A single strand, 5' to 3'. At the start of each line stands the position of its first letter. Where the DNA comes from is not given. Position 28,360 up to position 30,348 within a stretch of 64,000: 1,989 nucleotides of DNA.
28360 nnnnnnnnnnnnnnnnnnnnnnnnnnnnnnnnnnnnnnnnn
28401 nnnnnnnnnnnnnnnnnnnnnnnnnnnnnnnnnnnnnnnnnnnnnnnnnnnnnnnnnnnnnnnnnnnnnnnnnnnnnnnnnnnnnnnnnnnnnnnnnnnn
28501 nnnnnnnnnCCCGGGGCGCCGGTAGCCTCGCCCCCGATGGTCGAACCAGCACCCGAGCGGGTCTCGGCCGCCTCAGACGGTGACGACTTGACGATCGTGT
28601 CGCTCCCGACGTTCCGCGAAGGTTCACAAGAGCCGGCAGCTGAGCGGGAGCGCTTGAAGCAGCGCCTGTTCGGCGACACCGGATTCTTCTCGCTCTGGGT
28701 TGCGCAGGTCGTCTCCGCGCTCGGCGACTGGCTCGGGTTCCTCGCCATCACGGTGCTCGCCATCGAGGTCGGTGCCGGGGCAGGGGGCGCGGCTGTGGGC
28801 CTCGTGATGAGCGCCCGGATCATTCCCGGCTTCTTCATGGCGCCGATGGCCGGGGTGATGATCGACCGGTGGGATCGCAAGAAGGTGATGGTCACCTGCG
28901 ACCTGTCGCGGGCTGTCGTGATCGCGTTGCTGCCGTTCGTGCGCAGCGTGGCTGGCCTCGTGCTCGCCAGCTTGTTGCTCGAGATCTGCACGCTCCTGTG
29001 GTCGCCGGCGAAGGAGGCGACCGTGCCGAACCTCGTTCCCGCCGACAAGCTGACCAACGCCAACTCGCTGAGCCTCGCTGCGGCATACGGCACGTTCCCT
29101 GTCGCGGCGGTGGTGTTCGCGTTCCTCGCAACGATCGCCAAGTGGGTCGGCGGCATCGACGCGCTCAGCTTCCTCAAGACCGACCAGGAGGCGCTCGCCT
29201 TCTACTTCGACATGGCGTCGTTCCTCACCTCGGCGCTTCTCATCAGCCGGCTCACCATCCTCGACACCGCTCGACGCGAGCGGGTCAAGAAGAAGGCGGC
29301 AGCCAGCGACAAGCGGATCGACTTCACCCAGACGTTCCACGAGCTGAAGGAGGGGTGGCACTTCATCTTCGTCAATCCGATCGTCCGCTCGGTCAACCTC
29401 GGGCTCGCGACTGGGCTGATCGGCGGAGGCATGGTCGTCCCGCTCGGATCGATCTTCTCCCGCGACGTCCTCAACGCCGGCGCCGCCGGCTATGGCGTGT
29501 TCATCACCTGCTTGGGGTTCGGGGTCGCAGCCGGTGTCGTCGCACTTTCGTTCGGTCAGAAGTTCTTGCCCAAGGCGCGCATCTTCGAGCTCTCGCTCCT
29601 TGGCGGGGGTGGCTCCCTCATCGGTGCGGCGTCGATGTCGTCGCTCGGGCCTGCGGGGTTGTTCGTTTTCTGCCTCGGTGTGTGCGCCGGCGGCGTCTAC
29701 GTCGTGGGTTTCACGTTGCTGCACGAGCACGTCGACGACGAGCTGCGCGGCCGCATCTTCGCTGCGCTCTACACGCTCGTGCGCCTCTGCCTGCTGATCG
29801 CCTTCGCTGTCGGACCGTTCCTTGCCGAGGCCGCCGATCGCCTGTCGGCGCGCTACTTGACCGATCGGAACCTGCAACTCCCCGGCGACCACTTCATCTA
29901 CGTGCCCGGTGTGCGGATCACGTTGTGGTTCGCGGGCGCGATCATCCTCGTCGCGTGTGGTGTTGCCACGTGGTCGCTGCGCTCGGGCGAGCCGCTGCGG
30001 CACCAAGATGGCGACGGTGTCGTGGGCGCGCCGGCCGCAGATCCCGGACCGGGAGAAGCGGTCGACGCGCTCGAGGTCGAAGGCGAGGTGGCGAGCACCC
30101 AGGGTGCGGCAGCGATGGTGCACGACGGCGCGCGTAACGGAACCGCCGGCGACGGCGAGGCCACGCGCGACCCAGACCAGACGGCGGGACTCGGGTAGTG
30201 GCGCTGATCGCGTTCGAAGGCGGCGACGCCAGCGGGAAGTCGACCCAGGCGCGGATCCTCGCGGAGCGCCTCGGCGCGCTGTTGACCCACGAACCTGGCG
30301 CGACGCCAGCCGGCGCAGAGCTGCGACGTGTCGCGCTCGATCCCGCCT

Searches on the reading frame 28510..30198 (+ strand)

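Call 85: search_protein_families(library=pfam, proteins=[window:28510-30198:+], max_evalue=0.0001)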
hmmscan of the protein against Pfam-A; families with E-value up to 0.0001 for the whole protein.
window:28510-30198:+ (562 aa): 2 families
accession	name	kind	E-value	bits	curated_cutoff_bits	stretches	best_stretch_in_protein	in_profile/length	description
PF07690.21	MFS_1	-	4.2e-21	75.7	33.4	1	62-429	1-344/347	Major Facilitator Superfamily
PF05977.19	MFS_3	-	2.4e-14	53.1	27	1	57-406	10-330/524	Transmembrane secretion effector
